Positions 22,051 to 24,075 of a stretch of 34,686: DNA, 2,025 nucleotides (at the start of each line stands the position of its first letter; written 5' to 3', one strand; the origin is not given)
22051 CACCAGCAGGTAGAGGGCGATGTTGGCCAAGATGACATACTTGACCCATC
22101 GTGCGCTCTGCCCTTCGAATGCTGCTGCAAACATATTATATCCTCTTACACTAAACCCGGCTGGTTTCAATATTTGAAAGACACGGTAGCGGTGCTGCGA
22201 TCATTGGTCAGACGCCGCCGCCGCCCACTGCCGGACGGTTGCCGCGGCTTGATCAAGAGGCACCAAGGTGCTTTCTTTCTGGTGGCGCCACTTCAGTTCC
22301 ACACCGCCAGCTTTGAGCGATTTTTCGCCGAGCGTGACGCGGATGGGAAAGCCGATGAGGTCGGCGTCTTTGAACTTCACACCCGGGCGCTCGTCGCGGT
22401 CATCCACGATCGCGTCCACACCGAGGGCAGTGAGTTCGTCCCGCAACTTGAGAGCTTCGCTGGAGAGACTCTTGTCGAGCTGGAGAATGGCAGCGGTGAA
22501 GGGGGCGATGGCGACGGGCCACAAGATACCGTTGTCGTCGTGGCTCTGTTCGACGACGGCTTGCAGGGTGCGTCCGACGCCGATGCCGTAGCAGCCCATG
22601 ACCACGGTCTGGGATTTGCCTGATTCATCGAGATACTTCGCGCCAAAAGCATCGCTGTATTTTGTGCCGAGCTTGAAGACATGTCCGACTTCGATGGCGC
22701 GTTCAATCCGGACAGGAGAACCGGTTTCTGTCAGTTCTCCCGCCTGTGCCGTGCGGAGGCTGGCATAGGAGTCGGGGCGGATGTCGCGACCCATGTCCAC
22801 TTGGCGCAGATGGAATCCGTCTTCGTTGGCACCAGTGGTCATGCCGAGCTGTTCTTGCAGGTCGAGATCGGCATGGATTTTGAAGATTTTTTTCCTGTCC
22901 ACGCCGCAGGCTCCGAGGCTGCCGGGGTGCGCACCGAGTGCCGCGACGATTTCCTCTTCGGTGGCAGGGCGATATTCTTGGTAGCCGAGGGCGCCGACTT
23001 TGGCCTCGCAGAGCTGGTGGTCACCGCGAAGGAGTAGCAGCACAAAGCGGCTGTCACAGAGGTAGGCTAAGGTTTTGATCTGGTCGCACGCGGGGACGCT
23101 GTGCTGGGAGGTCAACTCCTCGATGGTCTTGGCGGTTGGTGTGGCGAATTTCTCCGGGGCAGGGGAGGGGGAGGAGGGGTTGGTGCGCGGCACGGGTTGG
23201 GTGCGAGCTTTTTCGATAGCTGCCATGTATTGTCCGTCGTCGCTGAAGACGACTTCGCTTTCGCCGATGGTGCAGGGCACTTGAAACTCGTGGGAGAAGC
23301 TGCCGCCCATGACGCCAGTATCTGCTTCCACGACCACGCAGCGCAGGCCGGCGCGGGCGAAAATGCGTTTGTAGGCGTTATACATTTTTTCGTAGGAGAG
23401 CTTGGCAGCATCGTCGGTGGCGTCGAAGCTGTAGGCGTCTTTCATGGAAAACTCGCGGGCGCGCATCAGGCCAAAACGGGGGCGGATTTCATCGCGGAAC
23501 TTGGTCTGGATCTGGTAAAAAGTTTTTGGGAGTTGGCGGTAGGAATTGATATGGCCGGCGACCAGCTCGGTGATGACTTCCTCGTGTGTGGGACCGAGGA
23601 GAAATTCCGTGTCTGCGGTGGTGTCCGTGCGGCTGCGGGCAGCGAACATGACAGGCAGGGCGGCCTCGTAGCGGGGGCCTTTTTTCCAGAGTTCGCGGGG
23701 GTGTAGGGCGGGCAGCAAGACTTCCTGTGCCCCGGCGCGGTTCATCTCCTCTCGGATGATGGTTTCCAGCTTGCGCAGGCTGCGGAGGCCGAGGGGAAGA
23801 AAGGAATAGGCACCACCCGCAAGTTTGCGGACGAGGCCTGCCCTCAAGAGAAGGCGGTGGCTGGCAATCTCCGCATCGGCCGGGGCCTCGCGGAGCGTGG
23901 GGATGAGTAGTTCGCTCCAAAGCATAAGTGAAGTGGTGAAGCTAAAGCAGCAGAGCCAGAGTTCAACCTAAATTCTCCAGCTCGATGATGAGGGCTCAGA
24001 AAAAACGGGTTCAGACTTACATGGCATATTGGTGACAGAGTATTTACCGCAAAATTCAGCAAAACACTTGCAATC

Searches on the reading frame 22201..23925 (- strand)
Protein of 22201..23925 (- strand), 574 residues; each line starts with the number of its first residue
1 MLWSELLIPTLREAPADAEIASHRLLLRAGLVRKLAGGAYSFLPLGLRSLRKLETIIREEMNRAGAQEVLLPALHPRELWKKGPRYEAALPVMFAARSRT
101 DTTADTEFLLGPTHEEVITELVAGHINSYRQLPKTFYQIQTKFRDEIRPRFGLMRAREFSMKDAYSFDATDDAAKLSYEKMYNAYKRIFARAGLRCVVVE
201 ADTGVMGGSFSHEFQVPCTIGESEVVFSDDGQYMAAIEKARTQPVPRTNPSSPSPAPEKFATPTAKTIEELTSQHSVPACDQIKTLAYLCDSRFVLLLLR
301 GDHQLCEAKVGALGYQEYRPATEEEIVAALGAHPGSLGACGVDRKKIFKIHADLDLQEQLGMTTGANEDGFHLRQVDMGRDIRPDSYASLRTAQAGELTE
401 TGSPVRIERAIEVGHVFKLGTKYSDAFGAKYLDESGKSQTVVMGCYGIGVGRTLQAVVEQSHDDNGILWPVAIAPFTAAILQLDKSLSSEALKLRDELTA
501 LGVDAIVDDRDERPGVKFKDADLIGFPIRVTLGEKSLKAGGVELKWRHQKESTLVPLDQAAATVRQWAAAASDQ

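Call 18: search_protein_families(library=pfam, proteins=[window:22201-23925:-], max_evalue=0.001)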
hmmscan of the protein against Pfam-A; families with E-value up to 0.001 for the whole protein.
window:22201-23925:- (574 aa): 3 families
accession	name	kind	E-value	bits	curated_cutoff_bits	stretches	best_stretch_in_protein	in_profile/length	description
PF00587.30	tRNA-synt_2b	-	3.6e-33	115.5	29.3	1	104-460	7-178/179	tRNA synthetase class II core domain (G, H, P, S and T)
PF03129.25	HGTP_anticodon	-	5.6e-20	71.7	21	1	479-566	3-93/94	Anticodon binding domain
PF04073.20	tRNA_edit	-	7.1e-16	58.9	25.5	1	262-374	1-114/123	Aminoacyl-tRNA editing domain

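Call 81: find_homologous_proteins(query=window:22201-23925:-, max_evalue=1e-50)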
Query window:22201-23925:- (574 aa): 8000 proteins with E <= 1e-50 among 8000 candidates; the best 120 are listed.
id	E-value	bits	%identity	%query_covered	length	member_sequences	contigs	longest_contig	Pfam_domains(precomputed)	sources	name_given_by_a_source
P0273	0.0e+0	1292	100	100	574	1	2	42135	PF03129.26,PF00587.31,PF04073.21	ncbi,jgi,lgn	-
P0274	2.7e-256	870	68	100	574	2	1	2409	PF03129.26,PF00587.31,PF04073.21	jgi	jgi:prolyl-tRNA synthetase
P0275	2.7e-254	863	69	99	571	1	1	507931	PF03129.26,PF00587.31,PF04073.21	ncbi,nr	ncbi:MAG: proline--tRNA ligase [Verrucomicrobiae bacterium]|nr:proline--tRNA ligase [Verrucomicrobia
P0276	7.2e-254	862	67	99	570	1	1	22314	PF03129.26,PF00587.31,PF04073.21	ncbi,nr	ncbi:MAG: proline--tRNA ligase [Verrucomicrobiae bacterium]|nr:proline--tRNA ligase [Verrucomicrobia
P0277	8.4e-254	861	68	98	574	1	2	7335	PF03129.26,PF00587.31,PF04073.21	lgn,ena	-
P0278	4.6e-253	859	70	94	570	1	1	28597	PF03129.26,PF00587.31,PF04073.21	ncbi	-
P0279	5.0e-253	859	67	99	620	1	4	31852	PF03129.26,PF00587.31,PF04073.21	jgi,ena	-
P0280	1.0e-252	858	69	97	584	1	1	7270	PF03129.26,PF00587.31,PF04073.21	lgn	-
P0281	2.1e-250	850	67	99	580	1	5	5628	PF03129.26,PF00587.31,PF04073.21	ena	-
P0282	6.1e-242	822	65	100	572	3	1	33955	PF03129.26,PF00587.31,PF04073.21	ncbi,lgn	-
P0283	1.1e-240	818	65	99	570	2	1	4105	PF03129.26,PF00587.31,PF04073.21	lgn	-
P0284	2.1e-238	811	64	98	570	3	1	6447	PF03129.26,PF00587.31,PF04073.21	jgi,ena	-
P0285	1.6e-237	808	64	100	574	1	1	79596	PF03129.26,PF00587.31,PF04073.21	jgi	jgi:prolyl-tRNA synthetase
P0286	8.4e-237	805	64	98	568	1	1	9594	PF03129.26,PF00587.31,PF04073.21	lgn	-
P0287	1.0e-230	785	63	99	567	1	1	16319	PF03129.26,PF00587.31,PF04073.21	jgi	jgi:prolyl-tRNA synthetase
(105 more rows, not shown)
